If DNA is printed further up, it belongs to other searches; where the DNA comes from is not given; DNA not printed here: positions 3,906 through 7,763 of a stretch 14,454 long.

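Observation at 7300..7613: J-like protein carries an N-terminal Ala/Gly-rich hydrophobic extension resembling the C-terminal half of lambda gpI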

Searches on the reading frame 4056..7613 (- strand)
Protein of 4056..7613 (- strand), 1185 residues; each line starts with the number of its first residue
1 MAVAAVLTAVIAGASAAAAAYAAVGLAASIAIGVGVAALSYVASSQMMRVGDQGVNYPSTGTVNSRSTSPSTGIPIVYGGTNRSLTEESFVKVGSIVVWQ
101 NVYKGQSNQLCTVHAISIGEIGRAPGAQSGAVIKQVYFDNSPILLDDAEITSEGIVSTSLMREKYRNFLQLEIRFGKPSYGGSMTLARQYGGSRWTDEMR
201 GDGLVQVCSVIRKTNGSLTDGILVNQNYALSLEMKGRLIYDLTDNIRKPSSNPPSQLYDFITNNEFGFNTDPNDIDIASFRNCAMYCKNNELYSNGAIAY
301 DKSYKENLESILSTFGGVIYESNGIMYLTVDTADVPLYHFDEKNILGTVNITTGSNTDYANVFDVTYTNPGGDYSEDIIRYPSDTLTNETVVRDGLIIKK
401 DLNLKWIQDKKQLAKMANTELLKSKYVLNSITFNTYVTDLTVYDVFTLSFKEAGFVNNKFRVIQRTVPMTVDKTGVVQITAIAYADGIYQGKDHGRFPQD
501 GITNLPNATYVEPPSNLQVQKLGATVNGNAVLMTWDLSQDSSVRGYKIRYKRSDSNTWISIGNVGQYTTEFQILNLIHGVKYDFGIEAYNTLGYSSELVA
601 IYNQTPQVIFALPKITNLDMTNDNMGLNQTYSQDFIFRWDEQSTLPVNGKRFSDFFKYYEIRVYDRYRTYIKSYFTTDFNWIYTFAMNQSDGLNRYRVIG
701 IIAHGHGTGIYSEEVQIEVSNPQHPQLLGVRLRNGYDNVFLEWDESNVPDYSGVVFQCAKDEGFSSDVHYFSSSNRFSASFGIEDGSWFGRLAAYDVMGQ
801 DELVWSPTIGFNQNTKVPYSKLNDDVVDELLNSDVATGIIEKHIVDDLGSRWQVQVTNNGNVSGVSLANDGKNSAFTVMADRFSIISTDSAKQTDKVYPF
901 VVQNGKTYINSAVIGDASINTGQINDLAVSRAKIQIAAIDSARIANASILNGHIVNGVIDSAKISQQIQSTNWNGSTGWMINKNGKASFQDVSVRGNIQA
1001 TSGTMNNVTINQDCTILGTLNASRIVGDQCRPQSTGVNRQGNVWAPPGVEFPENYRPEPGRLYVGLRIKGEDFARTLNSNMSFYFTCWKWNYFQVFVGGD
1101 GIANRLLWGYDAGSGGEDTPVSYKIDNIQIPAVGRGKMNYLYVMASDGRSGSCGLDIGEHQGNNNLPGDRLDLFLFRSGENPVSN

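Call 5: search_protein_families(library=pfam, proteins=[window:4056-7613:-], max_evalue=1)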
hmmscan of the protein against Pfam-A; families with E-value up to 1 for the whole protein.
window:4056-7613:- (1185 aa): 4 families
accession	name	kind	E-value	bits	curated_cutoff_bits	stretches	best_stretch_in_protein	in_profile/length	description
PF09327.17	Phage_Tail_Tip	-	3.3e-24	85.7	22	2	850-944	18-106/139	Bacteriophage tail tip fiber protein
PF00041.27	fn3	-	8.1e-08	32.8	25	1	513-595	2-75/84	Fibronectin type III domain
PF13550.12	Phage-tail_3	-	6.2e-06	26.6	23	1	304-449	6-149/164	Putative phage tail protein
PF25059.1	FN3_DSCAM-DSCAML_C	-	9.9e-06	26.2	39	1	538-600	15-76/89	DSCAM/DSCAML C-terminal Fn3-like domain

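Call 10: search_protein_families(library=phrogs, proteins=[window:4056-7613:-], max_evalue=0.1)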
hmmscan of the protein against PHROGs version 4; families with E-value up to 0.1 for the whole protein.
window:4056-7613:- (1185 aa): 12 families
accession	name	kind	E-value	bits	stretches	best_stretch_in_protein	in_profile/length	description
phrog_25032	-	unknown function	1.9e-45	155.8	1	91-812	57-791/1978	-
phrog_5269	-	unknown function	5.1e-34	119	2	939-1039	303-403/564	-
phrog_5616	-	tail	2.8e-29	103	1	1-616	4-632/873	tail fiber protein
phrog_2589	-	tail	6e-29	100.2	2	845-1033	3470-3614/3686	tail protein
phrog_496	-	tail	4.6e-21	76.2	1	840-1031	458-633/769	tail fiber protein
phrog_2148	-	tail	5.4e-18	65.7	1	857-1031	640-769/901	tail fiber protein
phrog_1101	-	tail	5.2e-16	58.7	1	251-464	226-442/1405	tail protein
phrog_16534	-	tail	7.7e-10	39.8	1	845-952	169-266/322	tail fiber protein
phrog_892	-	tail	4.1e-08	33.2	1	857-966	286-397/782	tail fiber protein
phrog_13518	-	unknown function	0.00025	20.2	1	832-973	266-411/1230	-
phrog_21247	-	tail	0.0055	16.3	1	251-386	160-298/508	tail protein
phrog_13555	-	unknown function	0.016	15.9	1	872-932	111-163/232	-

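Call 18: search_solved_structures(query=window:4056-7613:-, max_evalue=0.01)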
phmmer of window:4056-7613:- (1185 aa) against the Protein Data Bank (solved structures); distinct sequences matched with E-value up to 0.01: 12.
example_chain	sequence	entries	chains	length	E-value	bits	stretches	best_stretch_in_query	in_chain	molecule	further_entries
8xcj_Z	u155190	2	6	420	1.3e-09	40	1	971-1089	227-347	Tip attachment protein J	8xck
8g4l_bm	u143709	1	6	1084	3.2e-09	38.6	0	540-595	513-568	Titin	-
8iyk_J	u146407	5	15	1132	1e-08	36.9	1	971-1052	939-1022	Tip attachment protein J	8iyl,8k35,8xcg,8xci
8jvm_F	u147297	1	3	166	7.6e-08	34.1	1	902-1027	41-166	Tip attachment protein J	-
7z4b_EA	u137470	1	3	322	1.1e-07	33.5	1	846-951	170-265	Putative tail tip fiber protein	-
8q6t_I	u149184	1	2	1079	1.3e-07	33.3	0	513-596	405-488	Titin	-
9wca_J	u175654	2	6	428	1.4e-07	33.2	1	971-1039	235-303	A8 gpJ 713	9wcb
23gd_D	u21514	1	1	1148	9.7e-06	27.1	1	951-1005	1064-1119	J-like tail tip protein gp24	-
9ze4_N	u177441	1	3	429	1.3e-05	26.6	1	845-987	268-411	Tip attachment protein J central straight fiber domain-containing protein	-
8osd_A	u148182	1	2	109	0.00015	23.1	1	530-596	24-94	Titin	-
3lpw_A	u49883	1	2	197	0.0015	19.8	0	526-596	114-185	A77-A78 domain from Titin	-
5e53_A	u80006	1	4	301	0.0021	19.3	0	508-595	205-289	Contactin-1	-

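Call 52: search_solved_structures(query=A3, max_evalue=0.01)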
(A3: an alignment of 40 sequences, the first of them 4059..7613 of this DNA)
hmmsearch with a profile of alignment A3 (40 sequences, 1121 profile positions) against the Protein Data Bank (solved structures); distinct sequences matched with E-value up to 0.01: 133 (the best 60 are shown).
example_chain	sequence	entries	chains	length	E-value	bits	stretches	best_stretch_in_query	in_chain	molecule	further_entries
7zhj_b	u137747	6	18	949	1.1e-62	215.8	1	61-666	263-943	Probable baseplate hub protein | Baseplate hub protein pb3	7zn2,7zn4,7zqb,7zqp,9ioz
8hqz_A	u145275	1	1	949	5.1e-61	210.3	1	60-668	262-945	Baseplate hub protein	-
9l9p_S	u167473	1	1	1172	2.5e-56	194.8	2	210-415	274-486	Putative tail fiber protein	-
25vf_A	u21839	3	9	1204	3.6e-51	177.7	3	176-415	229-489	F2-pyocin-tail-fiber | tail fiber protein of F2-pyocin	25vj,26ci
23gd_D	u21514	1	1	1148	8.7e-47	163.2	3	181-418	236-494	J-like tail tip protein gp24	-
8q6t_I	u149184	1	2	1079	3.7e-45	157.8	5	495-595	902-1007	Titin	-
8iyk_J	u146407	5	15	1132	5.7e-43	150.6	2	88-438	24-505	Tip attachment protein J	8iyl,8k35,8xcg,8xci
8g4l_bm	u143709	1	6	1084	2.2e-40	142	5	478-598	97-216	Titin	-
9e7m_Ja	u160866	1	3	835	4.2e-26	94.7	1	86-438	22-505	Tip attachment protein J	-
9ze4_N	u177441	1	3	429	1.3e-18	69.9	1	709-970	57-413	Tip attachment protein J central straight fiber domain-containing protein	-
8xcj_Z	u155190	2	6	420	2.8e-17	65.5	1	734-1083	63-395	Tip attachment protein J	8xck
7z4b_EA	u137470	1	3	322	1.4e-16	63.2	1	738-949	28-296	Putative tail tip fiber protein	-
8vjh_A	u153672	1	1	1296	1.5e-16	63.1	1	215-428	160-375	Minor tail protein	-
3lpw_A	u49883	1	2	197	1.8e-15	59.5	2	479-598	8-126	A77-A78 domain from Titin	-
9wca_J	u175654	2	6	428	2.7e-15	58.9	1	735-1082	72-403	A8 gpJ 713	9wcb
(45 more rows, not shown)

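Call 53: search_solved_structures(query=A3, max_evalue=1e-60, show_alignments=1)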
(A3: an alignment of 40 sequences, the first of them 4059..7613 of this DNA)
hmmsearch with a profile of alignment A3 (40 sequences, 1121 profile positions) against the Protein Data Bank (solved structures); distinct sequences matched with E-value up to 1e-60: 2.
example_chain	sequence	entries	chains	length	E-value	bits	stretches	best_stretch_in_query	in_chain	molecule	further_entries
7zhj_b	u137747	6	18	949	1.1e-62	215.8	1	61-666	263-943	Probable baseplate hub protein | Baseplate hub protein pb3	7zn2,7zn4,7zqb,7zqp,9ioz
8hqz_A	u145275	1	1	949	5.1e-61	210.3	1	60-668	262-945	Baseplate hub protein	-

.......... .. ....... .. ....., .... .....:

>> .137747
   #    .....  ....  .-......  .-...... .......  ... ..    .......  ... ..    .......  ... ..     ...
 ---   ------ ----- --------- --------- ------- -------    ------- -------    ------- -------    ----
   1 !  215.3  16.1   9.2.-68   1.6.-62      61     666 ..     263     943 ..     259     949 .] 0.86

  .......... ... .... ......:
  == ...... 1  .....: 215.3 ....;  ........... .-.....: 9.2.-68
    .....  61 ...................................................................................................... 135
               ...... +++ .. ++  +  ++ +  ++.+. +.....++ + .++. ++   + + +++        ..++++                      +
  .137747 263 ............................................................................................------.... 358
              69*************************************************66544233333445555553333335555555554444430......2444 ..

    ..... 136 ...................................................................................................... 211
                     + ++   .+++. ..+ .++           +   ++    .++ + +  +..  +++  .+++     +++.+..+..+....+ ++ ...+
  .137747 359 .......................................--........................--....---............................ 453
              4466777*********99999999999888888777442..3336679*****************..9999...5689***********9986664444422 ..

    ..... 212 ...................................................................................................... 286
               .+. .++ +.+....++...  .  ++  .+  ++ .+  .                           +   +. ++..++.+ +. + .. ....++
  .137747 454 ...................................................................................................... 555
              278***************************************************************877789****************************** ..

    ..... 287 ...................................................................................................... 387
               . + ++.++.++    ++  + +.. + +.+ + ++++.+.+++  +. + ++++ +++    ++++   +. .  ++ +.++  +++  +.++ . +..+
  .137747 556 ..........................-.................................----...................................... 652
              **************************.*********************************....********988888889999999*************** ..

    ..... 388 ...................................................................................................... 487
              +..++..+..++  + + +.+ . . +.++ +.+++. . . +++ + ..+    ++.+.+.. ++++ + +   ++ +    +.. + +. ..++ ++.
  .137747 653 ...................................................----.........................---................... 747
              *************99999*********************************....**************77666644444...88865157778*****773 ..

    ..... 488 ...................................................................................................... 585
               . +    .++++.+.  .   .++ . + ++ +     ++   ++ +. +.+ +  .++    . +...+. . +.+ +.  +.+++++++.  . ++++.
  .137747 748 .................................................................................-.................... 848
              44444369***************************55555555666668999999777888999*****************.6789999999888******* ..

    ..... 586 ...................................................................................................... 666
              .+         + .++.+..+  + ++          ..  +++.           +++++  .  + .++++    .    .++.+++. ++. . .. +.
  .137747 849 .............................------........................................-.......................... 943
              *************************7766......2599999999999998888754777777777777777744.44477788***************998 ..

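Call 68: search_protein_families(library=ncbifam, proteins=[window:4056-7613:-], max_evalue=0.01)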
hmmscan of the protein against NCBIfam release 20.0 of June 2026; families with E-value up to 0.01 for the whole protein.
window:4056-7613:- (1185 aa): 1 family
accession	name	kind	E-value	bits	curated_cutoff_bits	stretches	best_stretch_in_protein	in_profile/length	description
NF049904.1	lambda_TipJ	exception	1.2e-11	42.9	1950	1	902-1036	896-1030/1163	phage attachment tail tip protein J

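Call 71: predict_structure(alignment_id=A3)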
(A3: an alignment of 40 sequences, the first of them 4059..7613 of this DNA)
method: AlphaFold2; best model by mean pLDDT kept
length: 1185 residues; sequences in the alignment: 40
mean_pLDDT: 72.2   pTM: 0.48
mean pLDDT of the five models: 72.2, 71.6, 71.0, 70.5, 70.5
residues with pLDDT >= 90: 339; 70-90: 387; 50-70: 220; < 50: 239
segments of 3 or more residues with pLDDT < 50: 1-71, 817-820, 836-838, 887-891, 904-906, 912-916, 925-928, 931-933, 935-938, 1012-1014, 1021-1040, 1042-1050, 1059-1080, 1100-1103, 1126-1140, 1144-1185
pLDDT, mean of each block of 10 residues (from residue 1): 29 31 28 30 36 28 30 77 69 88 83 90 76 87 88 92 91 92 91 86 91 81 72 91 91 94 83 92 94 87 82 91 86 90 86 73 88 83 79 77 89 90 79 88 90 86 84 82 86 74 55 88 70 88 87 91 90 83 92 83 71 90 90 94 81 88 94 94 94 93 84 95 93 84 91 94 92 91 90 94 93 62 55 52 55 64 68 66 49 53 53 48 48 48 54 57 73 81 79 63 55 50 42 33 44 52 46 39 54 56 56 54 50 41 44 32 34 38 30
secondary structure, 60 per line:
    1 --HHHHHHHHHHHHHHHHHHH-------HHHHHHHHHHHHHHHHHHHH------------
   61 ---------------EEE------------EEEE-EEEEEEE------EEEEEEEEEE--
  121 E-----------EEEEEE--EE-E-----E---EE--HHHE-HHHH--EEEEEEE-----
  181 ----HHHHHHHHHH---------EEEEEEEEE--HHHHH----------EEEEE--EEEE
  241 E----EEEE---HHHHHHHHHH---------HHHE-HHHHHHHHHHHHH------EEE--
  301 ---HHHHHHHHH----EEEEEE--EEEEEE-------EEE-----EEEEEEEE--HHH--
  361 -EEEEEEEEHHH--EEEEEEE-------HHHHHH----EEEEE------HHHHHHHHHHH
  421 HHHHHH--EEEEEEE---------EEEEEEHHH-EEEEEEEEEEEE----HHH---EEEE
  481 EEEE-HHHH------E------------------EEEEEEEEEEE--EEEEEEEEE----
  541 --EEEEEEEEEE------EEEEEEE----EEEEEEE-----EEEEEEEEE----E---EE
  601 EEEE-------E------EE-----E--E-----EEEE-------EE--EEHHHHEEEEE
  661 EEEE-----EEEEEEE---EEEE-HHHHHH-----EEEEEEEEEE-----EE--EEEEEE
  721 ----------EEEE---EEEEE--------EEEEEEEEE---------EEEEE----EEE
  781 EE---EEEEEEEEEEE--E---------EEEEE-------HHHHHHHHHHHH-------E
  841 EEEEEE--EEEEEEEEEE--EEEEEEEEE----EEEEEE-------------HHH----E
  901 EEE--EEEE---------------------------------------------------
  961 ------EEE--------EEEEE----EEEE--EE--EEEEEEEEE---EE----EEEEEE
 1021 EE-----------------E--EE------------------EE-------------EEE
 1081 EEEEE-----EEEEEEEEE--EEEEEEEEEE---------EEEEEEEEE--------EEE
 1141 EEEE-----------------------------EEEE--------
elements in order (helices of 4 or more, strands of 3 or more residues): H3-21 H29-48 E76-78 E91-94 E96-102 E109-118 E133-138 H163-166 E169-175 H185-194 E204-212 H215-219 E230-234 E237-241 E246-249 H253-262 H277-289 E296-298 H304-312 E317-322 E325-330 E338-340 E346-353 E362-369 E375-381 H389-394 E399-403 H410-426 E429-435 E445-450 E455-466 E477-484 H486-489 E515-525 E528-536 E543-552 E559-565 E570-576 E582-590 E599-604 E635-638 H652-655 E656-664 E670-676 E680-683 H685-690 E696-705 E715-720 E731-734 E738-742 E751-759 E769-773 E778-782 E786-796 E809-813 H821-832 E840-846 E849-858 E861-869 E874-879 E900-903 E906-909 E967-969 E978-982 E987-990 E997-1005 E1015-1022 E1078-1085 E1091-1099 E1102-1111 E1121-1129 E1138-1144 E1174-1177
